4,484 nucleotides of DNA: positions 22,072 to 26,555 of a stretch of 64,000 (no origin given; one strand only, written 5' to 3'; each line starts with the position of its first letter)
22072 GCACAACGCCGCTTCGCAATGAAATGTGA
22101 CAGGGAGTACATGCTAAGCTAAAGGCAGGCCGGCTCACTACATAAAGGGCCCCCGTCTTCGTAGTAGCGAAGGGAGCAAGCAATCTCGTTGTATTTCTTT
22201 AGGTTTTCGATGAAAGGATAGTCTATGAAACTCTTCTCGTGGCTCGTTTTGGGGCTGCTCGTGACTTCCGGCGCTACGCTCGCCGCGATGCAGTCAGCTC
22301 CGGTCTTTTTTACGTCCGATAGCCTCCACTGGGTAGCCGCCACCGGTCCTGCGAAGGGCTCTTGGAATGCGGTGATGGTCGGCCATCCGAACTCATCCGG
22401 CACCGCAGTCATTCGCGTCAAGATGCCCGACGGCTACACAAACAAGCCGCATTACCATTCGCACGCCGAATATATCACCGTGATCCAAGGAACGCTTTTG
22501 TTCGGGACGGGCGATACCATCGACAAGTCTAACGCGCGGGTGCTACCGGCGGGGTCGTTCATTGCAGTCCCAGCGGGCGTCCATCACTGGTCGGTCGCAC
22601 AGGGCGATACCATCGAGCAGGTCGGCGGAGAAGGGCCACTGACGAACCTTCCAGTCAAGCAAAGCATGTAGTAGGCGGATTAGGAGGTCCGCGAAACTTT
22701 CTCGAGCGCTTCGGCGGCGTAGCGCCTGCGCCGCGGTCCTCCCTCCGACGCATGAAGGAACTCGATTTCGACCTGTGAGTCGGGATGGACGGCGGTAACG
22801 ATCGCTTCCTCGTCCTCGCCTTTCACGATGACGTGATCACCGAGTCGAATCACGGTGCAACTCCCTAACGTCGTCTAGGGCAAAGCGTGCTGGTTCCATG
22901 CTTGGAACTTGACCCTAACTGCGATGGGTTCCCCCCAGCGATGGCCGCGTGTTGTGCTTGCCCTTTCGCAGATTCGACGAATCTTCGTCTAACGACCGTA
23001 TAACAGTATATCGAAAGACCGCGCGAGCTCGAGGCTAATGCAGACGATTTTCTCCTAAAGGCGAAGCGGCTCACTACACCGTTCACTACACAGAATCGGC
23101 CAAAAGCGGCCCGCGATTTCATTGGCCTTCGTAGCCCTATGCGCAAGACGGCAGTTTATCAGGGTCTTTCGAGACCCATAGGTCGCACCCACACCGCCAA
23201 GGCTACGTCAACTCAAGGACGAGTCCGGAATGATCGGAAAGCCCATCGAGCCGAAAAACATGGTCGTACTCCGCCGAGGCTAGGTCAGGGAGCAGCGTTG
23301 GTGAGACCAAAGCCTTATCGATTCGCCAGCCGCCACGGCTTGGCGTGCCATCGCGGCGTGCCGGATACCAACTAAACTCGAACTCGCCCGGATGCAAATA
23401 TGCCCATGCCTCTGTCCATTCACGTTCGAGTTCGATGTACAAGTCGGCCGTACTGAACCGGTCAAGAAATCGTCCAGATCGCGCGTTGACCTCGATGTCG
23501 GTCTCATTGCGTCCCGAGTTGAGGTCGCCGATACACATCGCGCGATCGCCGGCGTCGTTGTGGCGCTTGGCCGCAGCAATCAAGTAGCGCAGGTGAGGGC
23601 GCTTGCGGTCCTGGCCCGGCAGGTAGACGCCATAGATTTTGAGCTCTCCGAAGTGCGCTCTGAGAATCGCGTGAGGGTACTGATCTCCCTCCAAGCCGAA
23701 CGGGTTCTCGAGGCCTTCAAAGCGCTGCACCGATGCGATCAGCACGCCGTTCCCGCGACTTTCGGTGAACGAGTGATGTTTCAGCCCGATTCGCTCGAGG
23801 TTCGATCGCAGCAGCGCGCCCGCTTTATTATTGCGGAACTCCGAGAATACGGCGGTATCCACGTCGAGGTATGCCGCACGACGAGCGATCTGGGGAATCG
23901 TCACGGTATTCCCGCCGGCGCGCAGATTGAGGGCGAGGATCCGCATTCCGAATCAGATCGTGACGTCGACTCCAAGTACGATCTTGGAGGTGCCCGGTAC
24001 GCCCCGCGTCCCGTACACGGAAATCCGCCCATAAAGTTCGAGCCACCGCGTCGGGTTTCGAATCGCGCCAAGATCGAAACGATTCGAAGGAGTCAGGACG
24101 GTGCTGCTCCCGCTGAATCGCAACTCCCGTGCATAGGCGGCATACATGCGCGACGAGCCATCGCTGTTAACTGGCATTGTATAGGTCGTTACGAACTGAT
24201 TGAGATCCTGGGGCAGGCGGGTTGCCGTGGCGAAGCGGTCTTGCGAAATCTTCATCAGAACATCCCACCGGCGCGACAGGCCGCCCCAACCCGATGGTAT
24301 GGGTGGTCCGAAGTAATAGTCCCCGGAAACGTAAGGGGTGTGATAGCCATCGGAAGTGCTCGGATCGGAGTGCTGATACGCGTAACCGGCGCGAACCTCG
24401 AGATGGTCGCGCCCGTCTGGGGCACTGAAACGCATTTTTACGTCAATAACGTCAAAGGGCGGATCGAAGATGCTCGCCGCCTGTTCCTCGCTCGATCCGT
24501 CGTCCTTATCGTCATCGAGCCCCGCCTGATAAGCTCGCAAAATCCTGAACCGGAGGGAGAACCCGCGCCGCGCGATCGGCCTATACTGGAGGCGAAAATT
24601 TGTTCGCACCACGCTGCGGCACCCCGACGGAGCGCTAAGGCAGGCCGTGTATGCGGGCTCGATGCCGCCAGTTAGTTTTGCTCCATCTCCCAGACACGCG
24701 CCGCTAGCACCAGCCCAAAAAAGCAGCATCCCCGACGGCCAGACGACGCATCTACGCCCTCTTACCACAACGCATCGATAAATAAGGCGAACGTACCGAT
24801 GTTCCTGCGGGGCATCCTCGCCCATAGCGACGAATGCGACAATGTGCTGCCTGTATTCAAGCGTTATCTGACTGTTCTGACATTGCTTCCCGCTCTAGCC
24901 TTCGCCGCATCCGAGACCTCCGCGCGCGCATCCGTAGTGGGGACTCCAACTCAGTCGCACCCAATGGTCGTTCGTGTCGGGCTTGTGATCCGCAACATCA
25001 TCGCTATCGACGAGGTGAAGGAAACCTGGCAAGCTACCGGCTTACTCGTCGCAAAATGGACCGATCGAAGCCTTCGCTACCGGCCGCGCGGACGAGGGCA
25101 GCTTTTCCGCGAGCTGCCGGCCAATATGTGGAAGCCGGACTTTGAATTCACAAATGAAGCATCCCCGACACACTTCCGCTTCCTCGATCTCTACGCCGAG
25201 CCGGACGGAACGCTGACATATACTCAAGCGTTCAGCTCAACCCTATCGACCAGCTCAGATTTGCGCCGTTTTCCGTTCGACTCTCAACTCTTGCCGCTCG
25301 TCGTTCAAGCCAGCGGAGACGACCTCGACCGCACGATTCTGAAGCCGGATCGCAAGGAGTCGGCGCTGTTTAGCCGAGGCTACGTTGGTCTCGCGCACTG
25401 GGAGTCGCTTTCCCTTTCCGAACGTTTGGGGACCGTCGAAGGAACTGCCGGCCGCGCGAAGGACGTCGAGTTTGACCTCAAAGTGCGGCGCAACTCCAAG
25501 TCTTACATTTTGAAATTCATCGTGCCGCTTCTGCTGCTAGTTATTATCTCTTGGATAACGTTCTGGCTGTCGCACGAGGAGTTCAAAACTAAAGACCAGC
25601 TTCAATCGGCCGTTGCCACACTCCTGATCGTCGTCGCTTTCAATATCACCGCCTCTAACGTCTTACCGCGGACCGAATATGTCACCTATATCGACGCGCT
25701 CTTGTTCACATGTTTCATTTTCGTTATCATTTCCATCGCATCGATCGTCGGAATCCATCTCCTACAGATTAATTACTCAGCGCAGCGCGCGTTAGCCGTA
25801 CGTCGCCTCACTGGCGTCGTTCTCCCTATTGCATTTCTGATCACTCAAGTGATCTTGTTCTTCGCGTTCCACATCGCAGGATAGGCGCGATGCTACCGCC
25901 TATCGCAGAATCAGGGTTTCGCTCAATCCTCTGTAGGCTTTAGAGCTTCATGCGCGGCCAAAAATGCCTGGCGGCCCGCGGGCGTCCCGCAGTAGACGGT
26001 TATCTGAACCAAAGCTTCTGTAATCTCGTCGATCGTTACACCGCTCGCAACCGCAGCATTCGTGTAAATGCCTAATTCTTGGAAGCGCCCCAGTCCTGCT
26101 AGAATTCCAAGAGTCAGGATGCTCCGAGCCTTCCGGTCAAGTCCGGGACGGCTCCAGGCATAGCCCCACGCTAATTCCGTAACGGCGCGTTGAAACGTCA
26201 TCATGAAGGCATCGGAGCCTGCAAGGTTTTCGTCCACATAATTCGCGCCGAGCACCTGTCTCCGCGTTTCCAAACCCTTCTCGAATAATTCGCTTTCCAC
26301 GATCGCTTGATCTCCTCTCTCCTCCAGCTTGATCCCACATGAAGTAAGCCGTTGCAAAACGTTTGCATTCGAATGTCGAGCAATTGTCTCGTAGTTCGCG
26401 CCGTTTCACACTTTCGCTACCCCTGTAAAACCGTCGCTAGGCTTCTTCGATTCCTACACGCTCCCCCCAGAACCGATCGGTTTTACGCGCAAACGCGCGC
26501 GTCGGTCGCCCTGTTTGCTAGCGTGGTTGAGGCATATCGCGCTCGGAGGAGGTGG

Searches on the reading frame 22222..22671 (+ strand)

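Call 19: search_protein_families(library=pfam, proteins=[window:22222-22671:+], max_evalue=0.01)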
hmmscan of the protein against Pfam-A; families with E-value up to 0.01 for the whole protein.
window:22222-22671:+ (149 aa): 4 families
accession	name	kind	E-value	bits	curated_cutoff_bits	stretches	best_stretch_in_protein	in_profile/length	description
PF00190.28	Cupin_1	-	1.6e-09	37.9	22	1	57-130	29-105/151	Cupin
PF07883.17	Cupin_2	-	1.9e-09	37.6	27.2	1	66-130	3-62/70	Cupin domain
PF14499.12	DUF4437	-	6.2e-08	32.5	24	1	53-130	28-101/250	Domain of unknown function (DUF4437)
PF12973.13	Cupin_7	-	5.9e-06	26.5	27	1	29-125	5-88/105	ChrR Cupin-like domain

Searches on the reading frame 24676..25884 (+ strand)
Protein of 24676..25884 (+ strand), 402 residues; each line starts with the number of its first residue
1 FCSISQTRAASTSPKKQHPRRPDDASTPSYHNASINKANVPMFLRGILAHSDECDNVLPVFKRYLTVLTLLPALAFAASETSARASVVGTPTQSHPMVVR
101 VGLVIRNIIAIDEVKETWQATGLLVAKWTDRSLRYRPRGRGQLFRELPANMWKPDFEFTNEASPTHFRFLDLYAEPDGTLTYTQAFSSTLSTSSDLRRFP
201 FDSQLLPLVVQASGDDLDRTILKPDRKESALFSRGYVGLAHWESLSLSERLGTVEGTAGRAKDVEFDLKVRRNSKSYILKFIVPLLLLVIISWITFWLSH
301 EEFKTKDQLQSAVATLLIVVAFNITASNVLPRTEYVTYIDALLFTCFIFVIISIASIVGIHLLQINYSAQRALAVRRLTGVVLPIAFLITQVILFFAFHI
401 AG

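Call 19: search_protein_families(library=pfam, proteins=[window:24676-25884:+], max_evalue=0.01)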
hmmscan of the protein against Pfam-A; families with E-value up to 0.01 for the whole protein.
window:24676-25884:+ (402 aa): 2 families
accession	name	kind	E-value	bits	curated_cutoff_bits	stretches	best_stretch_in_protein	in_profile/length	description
PF02931.28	Neur_chan_LBD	-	1.2e-16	61.2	26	1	92-273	21-215/216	Neurotransmitter-gated ion-channel ligand binding domain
PF02932.22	Neur_chan_memb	-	1.2e-07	32.7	28.1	1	282-363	2-82/233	Neurotransmitter-gated ion-channel transmembrane region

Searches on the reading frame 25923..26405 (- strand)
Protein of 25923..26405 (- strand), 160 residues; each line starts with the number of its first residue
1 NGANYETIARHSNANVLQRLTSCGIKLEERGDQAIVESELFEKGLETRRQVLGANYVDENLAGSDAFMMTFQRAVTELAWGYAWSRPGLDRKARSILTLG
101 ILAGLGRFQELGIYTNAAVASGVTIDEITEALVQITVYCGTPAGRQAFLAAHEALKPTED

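Call 19: search_protein_families(library=pfam, proteins=[window:25923-26405:-], max_evalue=0.01)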
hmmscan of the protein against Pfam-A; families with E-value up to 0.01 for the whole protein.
window:25923-26405:- (160 aa): 1 family
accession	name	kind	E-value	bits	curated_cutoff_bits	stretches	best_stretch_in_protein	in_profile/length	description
PF02627.25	CMD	-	3.8e-17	62.5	23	1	71-153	3-84/84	Carboxymuconolactone decarboxylase family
